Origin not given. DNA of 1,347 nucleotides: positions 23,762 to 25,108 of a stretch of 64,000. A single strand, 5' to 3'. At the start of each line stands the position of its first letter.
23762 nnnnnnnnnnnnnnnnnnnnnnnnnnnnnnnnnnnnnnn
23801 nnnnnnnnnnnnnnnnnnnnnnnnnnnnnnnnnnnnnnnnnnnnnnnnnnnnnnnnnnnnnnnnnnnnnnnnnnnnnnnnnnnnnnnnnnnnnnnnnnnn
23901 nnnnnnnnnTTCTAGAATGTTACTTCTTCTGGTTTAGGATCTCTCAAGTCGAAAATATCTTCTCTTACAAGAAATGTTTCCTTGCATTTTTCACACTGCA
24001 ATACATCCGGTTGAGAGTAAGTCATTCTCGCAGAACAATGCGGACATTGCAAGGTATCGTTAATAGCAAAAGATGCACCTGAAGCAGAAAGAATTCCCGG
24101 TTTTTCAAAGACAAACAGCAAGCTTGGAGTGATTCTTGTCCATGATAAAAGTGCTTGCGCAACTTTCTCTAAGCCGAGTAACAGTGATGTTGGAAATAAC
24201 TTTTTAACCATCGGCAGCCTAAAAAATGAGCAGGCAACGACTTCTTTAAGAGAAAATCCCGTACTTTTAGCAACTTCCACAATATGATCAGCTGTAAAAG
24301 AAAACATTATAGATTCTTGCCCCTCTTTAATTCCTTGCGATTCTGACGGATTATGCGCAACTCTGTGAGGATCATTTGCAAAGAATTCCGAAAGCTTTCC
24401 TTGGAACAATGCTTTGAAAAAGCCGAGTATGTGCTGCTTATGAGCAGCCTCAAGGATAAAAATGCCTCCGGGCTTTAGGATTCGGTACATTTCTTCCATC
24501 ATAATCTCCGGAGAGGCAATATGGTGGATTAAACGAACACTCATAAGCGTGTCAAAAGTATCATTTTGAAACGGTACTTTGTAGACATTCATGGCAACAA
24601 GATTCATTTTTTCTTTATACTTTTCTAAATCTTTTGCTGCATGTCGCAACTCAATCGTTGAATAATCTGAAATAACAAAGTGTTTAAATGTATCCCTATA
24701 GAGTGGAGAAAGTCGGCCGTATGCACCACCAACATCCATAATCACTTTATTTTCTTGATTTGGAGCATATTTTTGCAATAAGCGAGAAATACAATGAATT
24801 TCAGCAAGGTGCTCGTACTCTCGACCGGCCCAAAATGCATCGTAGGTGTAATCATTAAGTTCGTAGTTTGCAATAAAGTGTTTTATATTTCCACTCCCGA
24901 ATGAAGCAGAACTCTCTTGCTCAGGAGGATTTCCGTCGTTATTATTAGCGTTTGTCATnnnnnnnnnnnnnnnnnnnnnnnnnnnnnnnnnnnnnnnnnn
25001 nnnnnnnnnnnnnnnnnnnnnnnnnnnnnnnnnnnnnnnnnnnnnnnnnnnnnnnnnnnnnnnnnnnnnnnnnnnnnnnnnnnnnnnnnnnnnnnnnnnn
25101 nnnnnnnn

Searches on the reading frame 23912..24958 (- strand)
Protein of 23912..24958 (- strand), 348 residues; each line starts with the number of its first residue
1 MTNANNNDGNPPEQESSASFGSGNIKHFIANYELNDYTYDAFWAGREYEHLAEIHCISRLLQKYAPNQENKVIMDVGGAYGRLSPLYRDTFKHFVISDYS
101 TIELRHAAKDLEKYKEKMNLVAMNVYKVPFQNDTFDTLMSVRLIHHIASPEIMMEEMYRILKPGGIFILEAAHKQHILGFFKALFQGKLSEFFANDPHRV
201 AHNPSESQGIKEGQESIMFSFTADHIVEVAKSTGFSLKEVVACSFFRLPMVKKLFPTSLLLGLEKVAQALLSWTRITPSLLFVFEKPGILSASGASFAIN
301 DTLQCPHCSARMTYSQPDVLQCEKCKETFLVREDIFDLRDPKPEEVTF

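Call 3: search_protein_families(library=pfam, proteins=[window:23912-24958:-], max_evalue=0.01)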
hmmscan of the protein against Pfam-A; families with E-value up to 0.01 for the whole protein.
window:23912-24958:- (348 aa): 12 families
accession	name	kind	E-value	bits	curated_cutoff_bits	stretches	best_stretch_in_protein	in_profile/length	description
PF08241.18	Methyltransf_11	-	2.2e-16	60.7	21.2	1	75-169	2-95/95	Methyltransferase domain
PF13649.12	Methyltransf_25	-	4.7e-14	53.3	27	1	73-165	1-97/97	Methyltransferase domain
PF13489.12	Methyltransf_23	-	1.8e-11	44.5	27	1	57-195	9-124/164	Methyltransferase domain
PF08242.18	Methyltransf_12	-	5.8e-10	40.2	30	1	74-167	1-98/98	Methyltransferase domain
PF13847.12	Methyltransf_31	-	7.1e-10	39.2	27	1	69-173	3-113/145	Methyltransferase domain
PF01209.24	Ubie_methyltran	-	5.6e-07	29.6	20.1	1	68-175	46-158/233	ubiE/COQ5 methyltransferase family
PF22289.1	DmmA-like_C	-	0.00052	20.4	27.4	1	303-333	2-32/44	Dimethylamine monooxygenase subunit DmmA-like, C-terminal domain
PF08274.17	Zn_Ribbon_YjdM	-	0.00087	19.7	30.8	1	304-327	4-27/30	PhnA Zinc-Ribbon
PF22191.2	IBR_1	-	0.0036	17.6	27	1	301-329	2-31/47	IBR domain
PF05175.20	MTS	-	0.0046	17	23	1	58-185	20-154/170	Methyltransferase small domain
PF08003.17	Methyltransf_9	-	0.0068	15.9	23.8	0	65-171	111-219/315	Protein of unknown function (DUF1698)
PF03141.22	Methyltransf_29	-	0.0079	15.3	23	0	121-172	168-220/506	Putative S-adenosyl-L-methionine-dependent methyltransferase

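Call 4: search_protein_families(library=ncbifam, proteins=[window:23912-24958:-], max_evalue=0.01)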
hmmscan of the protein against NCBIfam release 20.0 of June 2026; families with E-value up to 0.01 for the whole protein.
window:23912-24958:- (348 aa): 29 families (the best 25 are shown)
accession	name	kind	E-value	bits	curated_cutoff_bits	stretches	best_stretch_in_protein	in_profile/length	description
TIGR01934.1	MenG_MenH_UbiE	subfamily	3.3e-09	36.4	158.35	1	65-186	35-157/223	ubiquinone/menaquinone biosynthesis methyltransferase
TIGR02072.1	BioC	equivalog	6.6e-09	35.9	184.95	1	59-171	22-134/244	malonyl-ACP O-methyltransferase BioC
NF001244.0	PRK00216.1-5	equivalog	1.8e-08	34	216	1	67-238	46-218/236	bifunctional demethylmenaquinone methyltransferase/2-methoxy-6-polyprenyl-1,4-benzoquinol methylase UbiE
NF052510.1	methyltran_MpqE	exception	5.8e-07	29.1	335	1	61-168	38-150/234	methyl-plastoquinone biosynthesis methyltransferase MpqE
NF004452.0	PRK05785.1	equivalog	1e-06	28.4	207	1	66-161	48-137/228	hypothetical protein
NF011650.0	PRK15068.1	equivalog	1.4e-06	27.5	209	1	62-171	115-227/324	tRNA 5-methoxyuridine(34)/uridine 5-oxyacetic acid(34) synthase CmoB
NF040539.1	AST_met_ArsM_2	exception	1.5e-06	28.2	240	1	66-168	53-162/262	putative arsinothricin biosynthesis methyltransferase ArsM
TIGR01983.1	UbiG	equivalog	2.2e-06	27.1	102.95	1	65-184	45-165/228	bifunctional 2-polyprenyl-6-hydroxyphenol methylase/3-demethylubiquinol 3-O-methyltransferase UbiG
NF001241.0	PRK00216.1-2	equivalog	5.2e-06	26.3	327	1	93-204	75-181/231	demethylmenaquinone methyltransferase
NF007610.0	PRK10258.1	equivalog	5.9e-06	25.8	342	1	44-169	16-138/251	malonyl-ACP O-methyltransferase BioC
NF045667.1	MTase_DVU1556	equivalog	6.1e-06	25.8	155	1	65-170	18-120/213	DVU_1556 family methyltransferase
NF045882.1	PLipidMtase_Leg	equivalog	7.2e-06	25.9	390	1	55-185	30-161/207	phospholipid N-methyltransferase PmtA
TIGR00452.1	TIGR00452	equivalog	7.8e-06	24.9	275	1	68-171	116-221/316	tRNA 5-methoxyuridine(34)/uridine 5-oxyacetic acid(34) synthase CmoB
NF001242.0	PRK00216.1-3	equivalog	1.7e-05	24.4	351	1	68-169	69-176/258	bifunctional demethylmenaquinone methyltransferase/2-methoxy-6-polyprenyl-1,4-benzoquinol methylase UbiE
TIGR02752.1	MenG_heptapren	equivalog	1.9e-05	24.3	419.85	1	110-184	90-164/231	demethylmenaquinone methyltransferase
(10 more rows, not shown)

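Call 21: search_solved_structures(query=window:23912-24958:-, max_evalue=0.01, show_alignments=1)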
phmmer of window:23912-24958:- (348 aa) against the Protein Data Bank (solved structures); distinct sequences matched with E-value up to 0.01: 16.
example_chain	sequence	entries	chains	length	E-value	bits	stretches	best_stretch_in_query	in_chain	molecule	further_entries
8k76_A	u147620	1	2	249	3.7e-07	32.9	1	69-169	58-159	S-adenosylmethionine-dependent methyltransferase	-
3mgg_A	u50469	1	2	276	1.9e-06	30.5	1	97-173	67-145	Methyltransferase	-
1ve3_A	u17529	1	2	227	1e-05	28.2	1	48-179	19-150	hypothetical protein PH0226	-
2p8j_A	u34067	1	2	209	1e-05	28.1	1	66-169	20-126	S-adenosylmethionine-dependent methyltransferase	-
6f5z_A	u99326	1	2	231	6.4e-05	25.5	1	65-170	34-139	24-sterol C-methyltransferase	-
6uak_A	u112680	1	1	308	9e-05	25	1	68-167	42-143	SAM dependent methyltransferase LahSB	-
4iv8_A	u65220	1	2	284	0.00011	24.8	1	42-169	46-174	Phosphoethanolamine N-methyltransferase,putative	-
1vl5_A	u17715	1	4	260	0.00028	23.4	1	58-169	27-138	unknown conserved protein BH2331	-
4mwz_A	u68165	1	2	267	0.00077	22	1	42-169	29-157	Phosphoethanolamine N-methyltransferase, putative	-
4iv0_A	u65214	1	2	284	0.00082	21.9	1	42-169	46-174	Phosphoethanolamine N-methyltransferase, putative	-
1vlm_A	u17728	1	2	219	0.00091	21.7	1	125-180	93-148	SAM-dependent methyltransferase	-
7cpx_A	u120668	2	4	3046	0.0019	20.7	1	55-186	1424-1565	Lovastatin nonaketide synthase, polyketide synthase component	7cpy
4krh_A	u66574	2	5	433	0.0028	20.1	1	60-169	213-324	Phosphoethanolamine N-methyltransferase 2 | Phospholethanolamine N-methyltransferase 2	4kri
4ine_A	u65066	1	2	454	0.0039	19.7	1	60-169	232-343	Protein PMT-2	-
1xxl_A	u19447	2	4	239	0.0055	19.2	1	57-170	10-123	YcgJ protein | ycgJ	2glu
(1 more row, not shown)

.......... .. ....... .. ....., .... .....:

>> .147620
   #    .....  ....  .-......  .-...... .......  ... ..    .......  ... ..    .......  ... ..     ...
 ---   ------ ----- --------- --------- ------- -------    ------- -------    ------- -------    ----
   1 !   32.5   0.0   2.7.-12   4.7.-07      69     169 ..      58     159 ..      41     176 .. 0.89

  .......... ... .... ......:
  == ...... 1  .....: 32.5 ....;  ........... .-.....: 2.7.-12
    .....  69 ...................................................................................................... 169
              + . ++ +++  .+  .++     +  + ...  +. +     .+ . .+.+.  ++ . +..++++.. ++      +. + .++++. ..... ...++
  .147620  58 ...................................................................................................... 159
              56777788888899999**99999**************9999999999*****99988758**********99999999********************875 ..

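Call 39: find_homologous_proteins(query=window:23912-24958:-, max_evalue=0.00001)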
Query window:23912-24958:- (348 aa): 75 proteins with E <= 0.00001 among 1200 candidates.
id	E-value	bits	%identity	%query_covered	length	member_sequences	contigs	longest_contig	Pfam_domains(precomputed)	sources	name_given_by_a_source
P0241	3.0e-235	798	100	100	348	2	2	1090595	PF13847.13,PF13489.13,PF13649.13,PF01209.25,PF08241.19,PF08242.19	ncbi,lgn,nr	ncbi:MAG: class I SAM-dependent methyltransferase [Candidatus Dojkabacteria bacterium]|nr:MAG: class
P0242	9.6e-155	533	67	100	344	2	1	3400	PF13847.13,PF13489.13,PF13649.13,PF01209.25,PF08241.19,PF08242.19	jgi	jgi:ubiquinone/menaquinone biosynthesis C-methylase UbiE/DNA-directed RNA polymerase subunit RPC12/R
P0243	3.5e-116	406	52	100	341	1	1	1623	PF13847.13,PF13489.13,PF13649.13,PF01209.25,PF08241.19,PF08242.19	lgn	-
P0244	2.1e-113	397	54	93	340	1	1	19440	PF13847.13,PF13489.13,PF13649.13,PF01209.25,PF08241.19,PF08242.19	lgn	-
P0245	5.9e-91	323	46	93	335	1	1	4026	PF13847.13,PF13489.13,PF02353.27,PF13649.13,PF01209.25,PF21302.4,PF08241.19,PF08242.19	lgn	-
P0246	1.7e-90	322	45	96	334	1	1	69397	PF13847.13,PF13489.13,PF13649.13,PF01209.25,PF08241.19,PF08242.19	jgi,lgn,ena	-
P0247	3.0e-88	314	45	93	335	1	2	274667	PF13847.13,PF13489.13,PF02353.27,PF13649.13,PF01209.25,PF08241.19,PF08242.19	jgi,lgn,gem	-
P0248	2.5e-84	301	43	93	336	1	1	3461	PF13847.13,PF13489.13,PF13649.13,PF01209.25,PF21302.4,PF08241.19,PF08242.19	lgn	-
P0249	4.1e-82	294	43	93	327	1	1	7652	PF13847.13,PF13649.13,PF21302.4,PF08241.19,PF08242.19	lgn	-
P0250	4.1e-81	291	42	92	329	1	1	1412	PF13847.13,PF13649.13,PF08241.19,PF08242.19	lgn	-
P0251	1.4e-78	283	42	93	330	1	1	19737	PF13847.13,PF13489.13,PF13649.13,PF01209.25,PF08241.19,PF08242.19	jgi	-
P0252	1.6e-75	273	42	93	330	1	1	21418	PF13847.13,PF13489.13,PF13649.13,PF01209.25,PF08241.19,PF08242.19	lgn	-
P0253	6.4e-73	264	38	93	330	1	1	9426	PF13847.13,PF13489.13,PF13649.13,PF01209.25,PF08241.19,PF08242.19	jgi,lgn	-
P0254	9.4e-72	260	42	92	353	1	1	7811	PF13847.13,PF13489.13,PF13649.13,PF01209.25,PF08241.19,PF08242.19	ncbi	-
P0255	2.7e-71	259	39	93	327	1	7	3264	PF13847.13,PF13489.13,PF13649.13,PF08241.19,PF08242.19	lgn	-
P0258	7.1e-28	116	31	72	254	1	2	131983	PF13847.13,PF13489.13,PF13649.13,PF01209.25,PF08241.19,PF08242.19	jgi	-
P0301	7.3e-23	99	33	74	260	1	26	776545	PF13847.13,PF13489.13,PF13649.13,PF01209.25,PF08241.19,PF08242.19,PF05891.19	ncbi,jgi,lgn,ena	ncbi:MAG: class I SAM-dependent methyltransferase [Candidatus Saccharimonadales bacterium]|jgi:ubiqu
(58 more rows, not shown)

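Call 40: find_encoding_contigs(protein=P0301, flank=7000, max_places=2)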
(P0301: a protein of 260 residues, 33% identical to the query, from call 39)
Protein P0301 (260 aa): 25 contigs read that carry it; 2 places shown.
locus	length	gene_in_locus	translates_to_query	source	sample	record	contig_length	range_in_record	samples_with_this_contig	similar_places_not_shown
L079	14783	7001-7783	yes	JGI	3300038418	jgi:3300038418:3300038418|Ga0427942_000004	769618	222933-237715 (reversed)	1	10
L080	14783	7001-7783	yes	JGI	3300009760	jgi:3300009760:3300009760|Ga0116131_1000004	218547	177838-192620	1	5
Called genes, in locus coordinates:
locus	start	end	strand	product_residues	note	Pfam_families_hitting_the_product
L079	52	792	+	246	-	PF03372:Exo_endo_phos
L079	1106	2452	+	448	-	PF18073:Zn_ribbon_LapB, PF03796:DnaB_C (weak), PF06745:ATPase, PF13481:AAA_25, PF23442:DUF7125, PF07088:GvpD_P-loop (faint), PF13541:ChlI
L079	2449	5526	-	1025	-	PF00912:Transgly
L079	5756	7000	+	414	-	PF00579:tRNA-synt_1b, PF22421:SYY_C-terminal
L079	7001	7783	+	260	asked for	PF01209:Ubie_methyltran, PF13489:Methyltransf_23, PF05891:Methyltransf_PK (weak), PF08241:Methyltransf_11, PF08242:Methyltransf_12, PF13649:Methyltransf_25, PF13847:Methyltransf_31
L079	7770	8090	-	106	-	-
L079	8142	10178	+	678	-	PF17191:RecG_wedge, PF04851:ResIII, PF00270:DEAD, PF00271:Helicase_C, PF22590:Cas3-like_C_2 (weak), PF19833:RecG_dom3_C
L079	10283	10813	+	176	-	PF03602:Cons_hypoth95, PF13847:Methyltransf_31 (weak)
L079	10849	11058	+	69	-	-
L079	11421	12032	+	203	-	-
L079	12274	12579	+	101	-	PF12802:MarR_2 (weak), PF01047:MarR (faint), PF09339:HTH_IclR (weak)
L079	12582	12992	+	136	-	-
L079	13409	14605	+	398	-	PF02812:ELFV_dehydrog_N, PF00208:ELFV_dehydrog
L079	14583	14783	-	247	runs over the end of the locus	PF06790:UPF0259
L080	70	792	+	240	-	PF03372:Exo_endo_phos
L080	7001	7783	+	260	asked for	PF01209:Ubie_methyltran, PF13489:Methyltransf_23, PF05891:Methyltransf_PK (weak), PF08241:Methyltransf_11, PF08242:Methyltransf_12, PF13649:Methyltransf_25, PF13847:Methyltransf_31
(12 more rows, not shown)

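Call 41: find_encoding_contigs(protein=P0258, flank=7000, max_places=1)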
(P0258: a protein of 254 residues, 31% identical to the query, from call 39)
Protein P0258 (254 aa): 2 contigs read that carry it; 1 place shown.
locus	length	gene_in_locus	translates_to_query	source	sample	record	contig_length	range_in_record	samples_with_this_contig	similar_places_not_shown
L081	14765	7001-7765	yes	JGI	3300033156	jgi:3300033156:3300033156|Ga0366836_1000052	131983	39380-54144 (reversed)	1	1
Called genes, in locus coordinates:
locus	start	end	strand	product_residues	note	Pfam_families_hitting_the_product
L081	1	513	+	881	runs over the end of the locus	PF00912:Transgly, PF00905:Transpeptidase, PF17957:Big_7 (weak)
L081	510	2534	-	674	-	PF03483:B3_4, PF03484:B5, PF17759:tRNA_synthFbeta, PF03147:FDX-ACB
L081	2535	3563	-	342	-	PF02912:Phe_tRNA-synt_N, PF01409:tRNA-synt_2d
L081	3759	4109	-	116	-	PF00453:Ribosomal_L20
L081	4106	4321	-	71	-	PF01632:Ribosomal_L35p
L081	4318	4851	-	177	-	PF05198:IF3_N, PF00707:IF3_C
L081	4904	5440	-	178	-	PF18904:DUF5660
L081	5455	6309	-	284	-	PF05697:Trigger_N, PF05698:Trigger_C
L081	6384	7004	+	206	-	-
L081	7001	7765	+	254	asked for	PF13489:Methyltransf_23, PF01209:Ubie_methyltran, PF08241:Methyltransf_11, PF08242:Methyltransf_12, PF13649:Methyltransf_25, PF13847:Methyltransf_31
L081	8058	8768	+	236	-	-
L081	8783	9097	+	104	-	-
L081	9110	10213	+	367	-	PF01926:MMR_HSR1, PF02421:FeoB_N, PF16897:MMR_HSR1_Xtn, PF02824:TGS (faint)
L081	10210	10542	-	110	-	PF00085:Thioredoxin, PF14595:Thioredoxin_9 (weak), PF13098:Thioredoxin_2 (weak)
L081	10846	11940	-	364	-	PF21016:RlmN_N, PF04055:Radical_SAM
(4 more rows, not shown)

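Call 54: search_solved_structures(query=A2, max_evalue=0.001)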
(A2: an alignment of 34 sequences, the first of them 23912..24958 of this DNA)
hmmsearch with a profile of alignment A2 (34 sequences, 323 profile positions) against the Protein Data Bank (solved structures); distinct sequences matched with E-value up to 0.001: 87 (the best 60 are shown).
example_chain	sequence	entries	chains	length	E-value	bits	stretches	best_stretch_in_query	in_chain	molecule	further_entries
1ve3_A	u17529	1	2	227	1.4e-14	57.1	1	34-176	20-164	hypothetical protein PH0226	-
3mgg_A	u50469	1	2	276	3.1e-13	52.7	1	40-152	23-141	Methyltransferase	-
1vl5_A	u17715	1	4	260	2e-12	50.1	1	42-152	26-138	unknown conserved protein BH2331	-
5wp5_A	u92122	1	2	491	3e-12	49.5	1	46-150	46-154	Phosphomethylethanolamine N-methyltransferase 2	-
1xxl_A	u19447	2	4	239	7.7e-12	48.1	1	40-152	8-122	YcgJ protein | ycgJ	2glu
3bus_A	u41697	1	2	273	1e-11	47.8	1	48-151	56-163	Methyltransferase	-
2avn_A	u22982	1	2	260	2e-11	46.8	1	52-167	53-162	ubiquinone/menaquinone biosynthesis methyltransferase-related protein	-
2yqz_A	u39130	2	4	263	1.7e-10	43.7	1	53-150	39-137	Hypothetical protein TTHA0223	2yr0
8joz_A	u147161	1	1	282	4.6e-10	42.3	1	42-175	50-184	tRNA 5-carboxymethoxyuridine methyltransferase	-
4htf_A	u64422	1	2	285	4.8e-10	42.3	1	42-175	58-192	S-adenosylmethionine-dependent methyltransferase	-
6uv6_A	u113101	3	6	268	5.7e-10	42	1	41-150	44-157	D-glucose O-methyltransferase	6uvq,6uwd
6f5z_A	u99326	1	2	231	6.1e-10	41.9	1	45-150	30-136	24-sterol C-methyltransferase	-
3ege_A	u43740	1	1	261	6.1e-10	41.9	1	42-154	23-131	Putative methyltransferase from antibiotic biosynthesis pathway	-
8ys9_A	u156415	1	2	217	7.7e-10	41.6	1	55-151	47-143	Phosphatidylethanolamine N-methyltransferase/phosphatidyl-N-methylethanolamine N-methyltra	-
5wp4_A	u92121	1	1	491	8e-10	41.5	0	46-152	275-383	Phosphoethanolamine N-methyltransferase 1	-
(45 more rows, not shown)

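Call 64: predict_structure(alignment_id=A2)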
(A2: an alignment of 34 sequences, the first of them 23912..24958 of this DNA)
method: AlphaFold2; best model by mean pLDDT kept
length: 348 residues; sequences in the alignment: 34
mean_pLDDT: 87.7   pTM: 0.87
mean pLDDT of the five models: 87.7, 87.2, 86.8, 86.3, 86.3
residues with pLDDT >= 90: 247; 70-90: 50; 50-70: 28; < 50: 23
segments of 3 or more residues with pLDDT < 50: 1-23
pLDDT, mean of each block of 10 residues (from residue 1): 34 40 50 72 91 97 97 95 97 96 95 98 96 98 90 97 98 89 93 87 66 72 95 98 94 97 96 92 98 86 96 97 97 96 78
secondary structure, 60 per line:
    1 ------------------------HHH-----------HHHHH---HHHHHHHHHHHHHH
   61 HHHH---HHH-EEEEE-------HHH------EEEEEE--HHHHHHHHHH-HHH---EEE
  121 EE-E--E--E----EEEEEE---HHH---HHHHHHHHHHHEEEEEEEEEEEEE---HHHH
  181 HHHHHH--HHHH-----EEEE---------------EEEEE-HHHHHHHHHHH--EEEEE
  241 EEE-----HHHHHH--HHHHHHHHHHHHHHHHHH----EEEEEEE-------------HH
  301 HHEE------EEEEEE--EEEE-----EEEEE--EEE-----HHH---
elements in order: H39-43 H47-64 E72-76 E93-98 H101-110 E118-122 E135-140 H150-160 E161-173 H177-186 H189-192 E198-201 E217-221 H223-233 E236-243 H249-254 H257-274 E279-285 H299-302 E311-316 E319-322 E328-332 E335-337
